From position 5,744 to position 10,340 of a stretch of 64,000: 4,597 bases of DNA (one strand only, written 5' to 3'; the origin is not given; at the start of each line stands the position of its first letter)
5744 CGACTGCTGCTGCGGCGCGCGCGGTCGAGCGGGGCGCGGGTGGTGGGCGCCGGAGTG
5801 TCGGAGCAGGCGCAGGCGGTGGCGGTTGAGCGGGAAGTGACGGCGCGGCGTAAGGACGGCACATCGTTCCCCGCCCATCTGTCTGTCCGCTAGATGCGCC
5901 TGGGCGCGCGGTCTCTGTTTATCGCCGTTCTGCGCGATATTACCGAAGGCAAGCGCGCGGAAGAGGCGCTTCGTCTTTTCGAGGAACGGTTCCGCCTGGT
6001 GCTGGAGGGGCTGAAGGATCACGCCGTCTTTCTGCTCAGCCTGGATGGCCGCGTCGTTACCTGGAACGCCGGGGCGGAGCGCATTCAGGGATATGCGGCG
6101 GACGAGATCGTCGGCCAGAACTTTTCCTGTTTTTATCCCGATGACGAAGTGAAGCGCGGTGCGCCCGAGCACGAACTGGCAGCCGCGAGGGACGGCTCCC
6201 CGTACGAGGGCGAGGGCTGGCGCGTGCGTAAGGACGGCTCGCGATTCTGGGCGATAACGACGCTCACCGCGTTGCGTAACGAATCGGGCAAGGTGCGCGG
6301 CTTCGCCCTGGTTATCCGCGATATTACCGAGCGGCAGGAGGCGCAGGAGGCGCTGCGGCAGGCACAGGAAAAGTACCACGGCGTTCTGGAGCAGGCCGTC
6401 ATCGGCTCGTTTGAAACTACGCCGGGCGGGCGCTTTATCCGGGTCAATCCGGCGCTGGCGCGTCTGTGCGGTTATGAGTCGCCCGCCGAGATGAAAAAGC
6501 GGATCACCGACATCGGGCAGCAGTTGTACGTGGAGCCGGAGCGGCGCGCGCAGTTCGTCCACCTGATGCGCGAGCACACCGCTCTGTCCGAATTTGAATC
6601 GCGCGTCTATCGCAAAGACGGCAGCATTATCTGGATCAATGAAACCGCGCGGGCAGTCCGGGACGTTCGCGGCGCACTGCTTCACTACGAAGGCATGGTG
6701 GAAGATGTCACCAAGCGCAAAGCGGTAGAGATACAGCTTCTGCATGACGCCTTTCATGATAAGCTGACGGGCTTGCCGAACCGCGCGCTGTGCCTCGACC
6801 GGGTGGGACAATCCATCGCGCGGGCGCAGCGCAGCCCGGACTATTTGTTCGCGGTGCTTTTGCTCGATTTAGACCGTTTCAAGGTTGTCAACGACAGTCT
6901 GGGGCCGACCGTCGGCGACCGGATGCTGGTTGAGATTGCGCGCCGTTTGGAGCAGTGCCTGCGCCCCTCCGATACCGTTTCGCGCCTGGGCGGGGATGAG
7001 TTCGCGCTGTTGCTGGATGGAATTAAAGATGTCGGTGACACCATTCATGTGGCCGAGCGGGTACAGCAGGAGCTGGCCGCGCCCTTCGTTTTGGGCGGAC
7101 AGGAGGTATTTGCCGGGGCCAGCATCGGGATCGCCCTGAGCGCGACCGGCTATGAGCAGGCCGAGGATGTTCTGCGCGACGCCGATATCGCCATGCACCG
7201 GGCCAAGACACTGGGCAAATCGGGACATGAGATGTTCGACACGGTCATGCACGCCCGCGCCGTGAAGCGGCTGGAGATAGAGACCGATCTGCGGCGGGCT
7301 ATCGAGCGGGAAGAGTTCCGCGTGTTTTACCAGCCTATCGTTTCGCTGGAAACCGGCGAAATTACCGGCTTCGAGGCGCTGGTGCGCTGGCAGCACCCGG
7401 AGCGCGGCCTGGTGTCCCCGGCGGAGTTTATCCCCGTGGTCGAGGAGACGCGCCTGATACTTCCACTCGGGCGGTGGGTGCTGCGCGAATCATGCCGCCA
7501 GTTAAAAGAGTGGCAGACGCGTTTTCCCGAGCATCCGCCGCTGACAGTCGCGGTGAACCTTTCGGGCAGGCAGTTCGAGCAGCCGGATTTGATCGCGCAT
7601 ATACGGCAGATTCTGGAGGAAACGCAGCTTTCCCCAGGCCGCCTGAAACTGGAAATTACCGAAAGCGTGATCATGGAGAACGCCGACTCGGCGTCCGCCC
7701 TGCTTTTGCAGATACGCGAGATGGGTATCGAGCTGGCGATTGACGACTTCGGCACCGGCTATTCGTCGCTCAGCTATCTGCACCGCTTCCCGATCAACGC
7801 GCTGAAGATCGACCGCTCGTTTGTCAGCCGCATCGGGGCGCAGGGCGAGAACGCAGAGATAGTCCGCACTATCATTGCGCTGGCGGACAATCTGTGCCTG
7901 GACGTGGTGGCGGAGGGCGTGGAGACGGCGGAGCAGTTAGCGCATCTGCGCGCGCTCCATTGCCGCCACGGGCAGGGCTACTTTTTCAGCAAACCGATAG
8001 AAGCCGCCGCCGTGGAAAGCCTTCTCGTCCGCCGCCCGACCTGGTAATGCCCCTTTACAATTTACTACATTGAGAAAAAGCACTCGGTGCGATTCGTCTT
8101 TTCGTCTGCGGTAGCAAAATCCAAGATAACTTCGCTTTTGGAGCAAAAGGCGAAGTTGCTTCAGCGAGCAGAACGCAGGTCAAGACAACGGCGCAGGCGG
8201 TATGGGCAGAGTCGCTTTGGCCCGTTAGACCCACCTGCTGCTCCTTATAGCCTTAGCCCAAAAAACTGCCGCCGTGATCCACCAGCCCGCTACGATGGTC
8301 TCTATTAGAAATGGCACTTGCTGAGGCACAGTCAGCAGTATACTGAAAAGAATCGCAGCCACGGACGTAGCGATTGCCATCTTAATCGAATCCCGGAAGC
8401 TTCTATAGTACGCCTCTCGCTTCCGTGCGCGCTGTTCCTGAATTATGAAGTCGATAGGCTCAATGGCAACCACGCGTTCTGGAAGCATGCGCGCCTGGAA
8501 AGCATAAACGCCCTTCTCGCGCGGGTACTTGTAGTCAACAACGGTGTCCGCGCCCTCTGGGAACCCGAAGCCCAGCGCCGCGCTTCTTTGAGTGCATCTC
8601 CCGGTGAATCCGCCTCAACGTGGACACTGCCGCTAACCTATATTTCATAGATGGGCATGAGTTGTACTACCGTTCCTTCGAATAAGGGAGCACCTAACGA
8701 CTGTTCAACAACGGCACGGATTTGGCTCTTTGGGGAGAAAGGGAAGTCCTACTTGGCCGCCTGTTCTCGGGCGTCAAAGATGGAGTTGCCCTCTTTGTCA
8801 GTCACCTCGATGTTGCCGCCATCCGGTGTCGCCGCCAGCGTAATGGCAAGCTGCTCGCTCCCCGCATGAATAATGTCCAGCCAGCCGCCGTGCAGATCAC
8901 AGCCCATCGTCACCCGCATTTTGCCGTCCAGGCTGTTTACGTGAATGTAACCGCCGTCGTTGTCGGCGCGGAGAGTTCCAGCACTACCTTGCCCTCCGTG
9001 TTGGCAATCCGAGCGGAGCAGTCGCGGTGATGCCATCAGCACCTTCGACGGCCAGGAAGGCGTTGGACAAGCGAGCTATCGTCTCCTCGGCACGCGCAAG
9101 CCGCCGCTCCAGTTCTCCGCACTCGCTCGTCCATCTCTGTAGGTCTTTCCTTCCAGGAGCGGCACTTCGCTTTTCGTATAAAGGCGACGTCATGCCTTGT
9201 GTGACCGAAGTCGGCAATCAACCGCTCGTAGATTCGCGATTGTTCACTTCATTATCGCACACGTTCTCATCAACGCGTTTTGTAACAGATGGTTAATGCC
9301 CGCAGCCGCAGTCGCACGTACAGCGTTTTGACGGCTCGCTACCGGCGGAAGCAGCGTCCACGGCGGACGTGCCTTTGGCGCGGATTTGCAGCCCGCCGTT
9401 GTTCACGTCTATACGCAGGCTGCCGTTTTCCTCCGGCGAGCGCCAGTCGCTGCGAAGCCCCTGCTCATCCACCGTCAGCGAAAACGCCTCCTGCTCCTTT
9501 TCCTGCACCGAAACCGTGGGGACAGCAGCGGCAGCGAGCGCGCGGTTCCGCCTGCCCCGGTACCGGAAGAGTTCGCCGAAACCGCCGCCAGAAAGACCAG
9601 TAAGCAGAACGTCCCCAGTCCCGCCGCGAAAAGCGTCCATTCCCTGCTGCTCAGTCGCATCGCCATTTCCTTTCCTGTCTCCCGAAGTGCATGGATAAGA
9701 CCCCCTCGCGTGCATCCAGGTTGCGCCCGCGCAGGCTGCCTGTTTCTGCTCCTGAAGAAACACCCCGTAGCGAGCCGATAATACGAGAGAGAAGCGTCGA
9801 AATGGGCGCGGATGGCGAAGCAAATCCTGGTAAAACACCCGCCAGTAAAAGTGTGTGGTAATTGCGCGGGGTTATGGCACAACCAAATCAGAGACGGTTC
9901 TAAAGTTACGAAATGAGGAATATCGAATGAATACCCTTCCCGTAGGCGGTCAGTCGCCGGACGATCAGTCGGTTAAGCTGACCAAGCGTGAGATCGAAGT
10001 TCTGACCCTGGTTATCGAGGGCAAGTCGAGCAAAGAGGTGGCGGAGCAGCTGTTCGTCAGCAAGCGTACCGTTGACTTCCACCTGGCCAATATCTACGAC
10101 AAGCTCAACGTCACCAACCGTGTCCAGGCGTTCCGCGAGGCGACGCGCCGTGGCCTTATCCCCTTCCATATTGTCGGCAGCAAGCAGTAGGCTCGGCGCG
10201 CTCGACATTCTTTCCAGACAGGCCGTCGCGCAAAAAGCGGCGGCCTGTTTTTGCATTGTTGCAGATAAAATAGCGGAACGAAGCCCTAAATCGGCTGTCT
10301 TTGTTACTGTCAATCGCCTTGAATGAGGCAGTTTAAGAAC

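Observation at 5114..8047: Membrane PAS-PAS-GGDEF-EAL sensor gene interrupted by a single in-frame TAG in the middle of a PAS domain, with an ATG immediately after it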

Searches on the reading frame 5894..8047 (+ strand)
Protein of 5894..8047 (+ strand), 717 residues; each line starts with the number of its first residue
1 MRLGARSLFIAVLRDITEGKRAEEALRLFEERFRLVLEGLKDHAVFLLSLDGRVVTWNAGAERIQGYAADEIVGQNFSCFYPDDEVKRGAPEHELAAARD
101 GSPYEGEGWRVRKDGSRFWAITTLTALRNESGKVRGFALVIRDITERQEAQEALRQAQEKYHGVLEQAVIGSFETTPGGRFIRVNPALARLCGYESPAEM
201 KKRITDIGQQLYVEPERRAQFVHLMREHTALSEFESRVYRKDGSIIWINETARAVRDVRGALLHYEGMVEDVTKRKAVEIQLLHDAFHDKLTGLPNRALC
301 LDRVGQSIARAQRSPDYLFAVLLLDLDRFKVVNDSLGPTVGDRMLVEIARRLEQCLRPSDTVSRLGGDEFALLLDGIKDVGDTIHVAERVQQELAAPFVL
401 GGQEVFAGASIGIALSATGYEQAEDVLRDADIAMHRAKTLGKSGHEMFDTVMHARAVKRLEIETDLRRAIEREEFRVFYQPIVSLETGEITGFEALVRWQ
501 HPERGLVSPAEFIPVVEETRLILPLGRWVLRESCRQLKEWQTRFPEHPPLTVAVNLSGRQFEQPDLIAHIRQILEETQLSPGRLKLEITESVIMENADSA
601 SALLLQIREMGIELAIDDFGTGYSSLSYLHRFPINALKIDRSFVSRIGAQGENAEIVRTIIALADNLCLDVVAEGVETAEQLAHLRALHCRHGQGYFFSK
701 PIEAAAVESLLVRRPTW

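Call 5: search_protein_families(library=pfam, proteins=[window:5894-8044:+], max_evalue=0.01)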
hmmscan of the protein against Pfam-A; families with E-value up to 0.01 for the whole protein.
window:5894-8044:+ (717 aa): 7 families
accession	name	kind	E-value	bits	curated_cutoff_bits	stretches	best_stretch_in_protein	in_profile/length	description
PF00563.25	EAL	-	1.5e-82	276.9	31.3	1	465-701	3-236/236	EAL domain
PF00990.26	GGDEF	-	2.3e-43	148.2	23.8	1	286-442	1-159/161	Diguanylate cyclase, GGDEF domain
PF13426.13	PAS_9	-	9.7e-34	116.2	27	2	43-146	2-103/103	PAS domain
PF00989.32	PAS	-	1.8e-22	80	22.6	2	32-144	2-113/113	PAS fold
PF08448.16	PAS_4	-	9.8e-22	77.7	23.1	2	44-148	7-109/110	PAS fold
PF08447.18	PAS_3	-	2.4e-19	69.8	25.6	2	55-137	2-85/89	PAS fold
PF13188.13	PAS_8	-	4.9e-10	39.4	21.8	2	159-212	1-54/65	PAS domain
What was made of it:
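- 6368..6718 (+): PAS3 (approximate limits). Third PAS stretch in Pfam; PAS_8 at residues 159-212 of the 717-aa piece (call 5).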

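Call 8: find_encoding_contigs(protein=window:5894-8047:+, flank=6000, max_places=8)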
Protein window:5894-8047:+ (717 aa): no gene with exactly this product is on record in the collection.

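Call 27: find_related_loci(query=window:5894-8044:+, collection=genome_contigs, flank=6000)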
Query window:5894-8044:+ (717 aa) in genome_contigs; peptide patterns used: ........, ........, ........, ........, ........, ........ (x = any residue, [..] = any of these).
180 stretches matched a pattern; 128 encode a relative of the query (tblastn E <= 1e-3); the best 80 are kept; 80 distinct loci.
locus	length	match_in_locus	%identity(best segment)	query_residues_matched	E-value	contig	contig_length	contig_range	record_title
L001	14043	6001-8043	49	9-716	0e+0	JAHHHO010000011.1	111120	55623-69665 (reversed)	MAG: Myxacorys californica WJT36-NPBG1 scaffold_68_c1, whole genome shotgun sequence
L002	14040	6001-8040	49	9-711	0e+0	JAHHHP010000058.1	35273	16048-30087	MAG: Myxacorys chilensis ATA2-1-KO14 scaffold_76_c1, whole genome shotgun sequence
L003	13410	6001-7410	61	247-711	0e+0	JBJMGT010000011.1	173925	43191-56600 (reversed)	MAG: Pyrinomonadaceae bacterium isolate H3_16_all_fractions_metab_47_61_0 k255_1873154, whole genome shotgun sequence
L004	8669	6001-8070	47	15-717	0e+0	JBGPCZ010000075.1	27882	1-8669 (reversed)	MAG: Planctomycetota bacterium isolate OBJ_0618_050_37 k141_3092235_length_27882_cov_12.4386, whole genome shotgun seque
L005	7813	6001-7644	51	30-703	0e+0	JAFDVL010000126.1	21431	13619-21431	MAG: Acidobacteria bacterium isolate SZAS-15 ACID-KAN-5__126__length-21431, whole genome shotgun sequence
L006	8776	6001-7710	54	20-717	0e+0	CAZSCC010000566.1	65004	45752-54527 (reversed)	MAG TPA_asm: uncultured Planctomycetales bacterium isolate binchicken_co165_127 genome assembly, contig: k141_1168218, w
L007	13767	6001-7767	49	121-717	0e+0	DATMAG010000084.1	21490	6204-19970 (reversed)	MAG TPA_asm: Blastocatellia bacterium isolate SMAG_U13319 k141_16314, whole genome shotgun sequence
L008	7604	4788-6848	42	9-713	1e-169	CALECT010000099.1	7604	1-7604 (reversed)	MAG: uncultured Pseudanabaenaceae cyanobacterium isolate R2_Bin_Bin_165_1 genome assembly, contig: c_000000812263, whole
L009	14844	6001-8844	44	8-711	0e+0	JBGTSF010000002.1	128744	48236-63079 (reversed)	MAG: Pyrinomonadaceae bacterium isolate WDNA12_bin.25.strict NODE_2_length_128744_cov_5.478588, whole genome shotgun seq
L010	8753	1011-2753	48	7-714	3e-168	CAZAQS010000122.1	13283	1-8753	MAG TPA_asm: uncultured Anaerolineaceae bacterium isolate SRP217488_co1_79 genome assembly, contig: NODE_3363_length_132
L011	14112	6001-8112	43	10-714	3e-173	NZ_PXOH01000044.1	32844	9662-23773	Aphanothece hegewaldii CCALA 016 NODE_161_length_32844_cov_68.5382_ID_75261, whole genome shotgun sequence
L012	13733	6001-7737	46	141-717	2e-164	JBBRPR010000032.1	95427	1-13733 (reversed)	MAG: Planctomycetota bacterium isolate La1_metabat2.451 LA1C_B2.451_k141_393726L_95427_cov_19.9975, whole genome shotgun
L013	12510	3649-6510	40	9-715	7e-164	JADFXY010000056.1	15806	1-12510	MAG: Deltaproteobacteria bacterium isolate nDJH2bin9 nDJH2_bin9_NODE_56_length_15806_cov_5.089929, whole genome shotgun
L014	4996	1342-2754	51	247-717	4e-162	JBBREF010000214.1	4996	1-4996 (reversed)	MAG: Gemmatimonadales bacterium isolate Co_metawrap_2489 Cmw_2489_k141_8468120_length_4996_cov_9.0000, whole genome shot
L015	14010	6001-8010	42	36-713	6e-157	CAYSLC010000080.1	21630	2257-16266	MAG TPA_asm: uncultured Desulfobacteraceae bacterium isolate binchicken_co15_57 genome assembly, contig: NODE_1235_lengt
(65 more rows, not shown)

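Call 30: search_solved_structures(query=window:5894-8044:+, max_evalue=1e-30, show_alignments=1)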
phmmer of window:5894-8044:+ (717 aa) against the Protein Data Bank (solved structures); distinct sequences matched with E-value up to 1e-30: 30.
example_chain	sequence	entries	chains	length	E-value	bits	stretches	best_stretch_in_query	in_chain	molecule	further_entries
4rnh_A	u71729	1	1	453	1.1e-117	397.5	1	284-705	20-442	Motility regulator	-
5m3c_A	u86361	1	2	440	6.1e-117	395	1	287-709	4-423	Diguanylate cyclase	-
4rnf_A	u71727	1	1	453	2.2e-116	393.1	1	284-705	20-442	Motility regulator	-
9clo_A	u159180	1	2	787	8.9e-82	278.8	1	288-707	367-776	Oxygen sensor protein DosP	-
9bgv_A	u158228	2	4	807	9e-82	278.8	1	288-707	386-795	Oxygen sensor protein DosP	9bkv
9cdr_A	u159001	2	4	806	1e-81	278.6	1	288-707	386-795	Oxygen sensor protein DosP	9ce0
9cmf_A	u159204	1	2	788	1e-81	278.6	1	288-707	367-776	Oxygen sensor protein DosP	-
4rni_A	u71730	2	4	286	8.2e-73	249.2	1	444-705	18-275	Motility regulator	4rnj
4hjf_A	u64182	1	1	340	9.2e-73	249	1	420-703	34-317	GGDEF family protein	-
2r6o_A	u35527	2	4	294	1e-70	242.2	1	453-714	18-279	Putative diguanylate cyclase/phosphodiesterase (GGDEF & EAL domains) | PUTATIVE DIGUANYLATE CYCLASE/PHOSPHODIESTERASE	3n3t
3u2e_A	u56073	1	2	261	4.9e-67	230.1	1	458-703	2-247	GGDEF family protein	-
3s83_A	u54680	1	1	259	4e-66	227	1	461-703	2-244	GGDEF family protein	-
5m1t_A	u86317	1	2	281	1.1e-64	222.3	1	451-705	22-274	MucR Phosphodiesterase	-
8arv_A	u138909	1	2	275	3.2e-62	214.1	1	460-708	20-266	Bifunctional diguanylate cyclase/phosphodiesterase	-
4hu3_A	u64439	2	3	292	1.8e-58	201.8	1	437-707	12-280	Oxygen sensor protein DosP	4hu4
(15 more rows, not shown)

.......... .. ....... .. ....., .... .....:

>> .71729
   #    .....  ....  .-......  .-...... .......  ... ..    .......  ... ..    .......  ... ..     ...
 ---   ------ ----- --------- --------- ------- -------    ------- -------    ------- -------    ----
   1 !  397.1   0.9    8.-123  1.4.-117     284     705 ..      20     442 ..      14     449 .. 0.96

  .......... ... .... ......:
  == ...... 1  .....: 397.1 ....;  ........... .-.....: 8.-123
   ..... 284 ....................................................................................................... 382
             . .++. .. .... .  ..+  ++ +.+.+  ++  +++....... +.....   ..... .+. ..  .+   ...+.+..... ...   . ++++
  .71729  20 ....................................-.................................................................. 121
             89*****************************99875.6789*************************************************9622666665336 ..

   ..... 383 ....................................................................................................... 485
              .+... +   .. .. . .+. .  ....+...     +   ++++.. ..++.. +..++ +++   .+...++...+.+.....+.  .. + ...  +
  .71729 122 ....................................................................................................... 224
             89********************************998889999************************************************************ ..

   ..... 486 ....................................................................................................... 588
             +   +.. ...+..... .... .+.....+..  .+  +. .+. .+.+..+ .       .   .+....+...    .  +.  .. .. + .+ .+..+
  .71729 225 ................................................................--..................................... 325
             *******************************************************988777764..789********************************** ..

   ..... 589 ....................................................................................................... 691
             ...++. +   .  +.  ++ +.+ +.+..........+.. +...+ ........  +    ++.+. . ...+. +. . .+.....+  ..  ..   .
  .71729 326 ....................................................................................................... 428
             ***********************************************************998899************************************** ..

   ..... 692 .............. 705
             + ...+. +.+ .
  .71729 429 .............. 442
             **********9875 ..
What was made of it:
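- On EAL c-di-GMP phosphodiesterase domain (PF00563): Alignment to MorA (call 30).
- Closest known: MorA. Same: The output module aligns over about 420 residues (E 1e-117 to 1e-82, call 30), with all A-site, I-site and EAL signature residues present.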

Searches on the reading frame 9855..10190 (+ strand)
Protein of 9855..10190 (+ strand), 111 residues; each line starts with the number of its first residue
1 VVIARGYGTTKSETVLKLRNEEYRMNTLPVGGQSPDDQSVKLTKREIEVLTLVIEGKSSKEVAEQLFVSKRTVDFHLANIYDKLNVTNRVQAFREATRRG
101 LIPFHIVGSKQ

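Call 22: search_protein_families(library=pfam, proteins=[window:9855-10190:+], max_evalue=0.001)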
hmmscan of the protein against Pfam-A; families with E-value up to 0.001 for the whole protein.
window:9855-10190:+ (111 aa): 3 families
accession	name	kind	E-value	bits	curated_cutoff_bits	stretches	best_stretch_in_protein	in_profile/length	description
PF00196.25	GerE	-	6e-23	80.7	23.5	1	41-95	2-56/57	Bacterial regulatory proteins, luxR family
PF08281.18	Sigma70_r4_2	-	2.8e-06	27.3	25.7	1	41-80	10-50/54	Sigma-70, region 4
PF13384.12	HTH_23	-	0.00033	20.8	24.6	1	45-73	6-34/50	Homeodomain-like domain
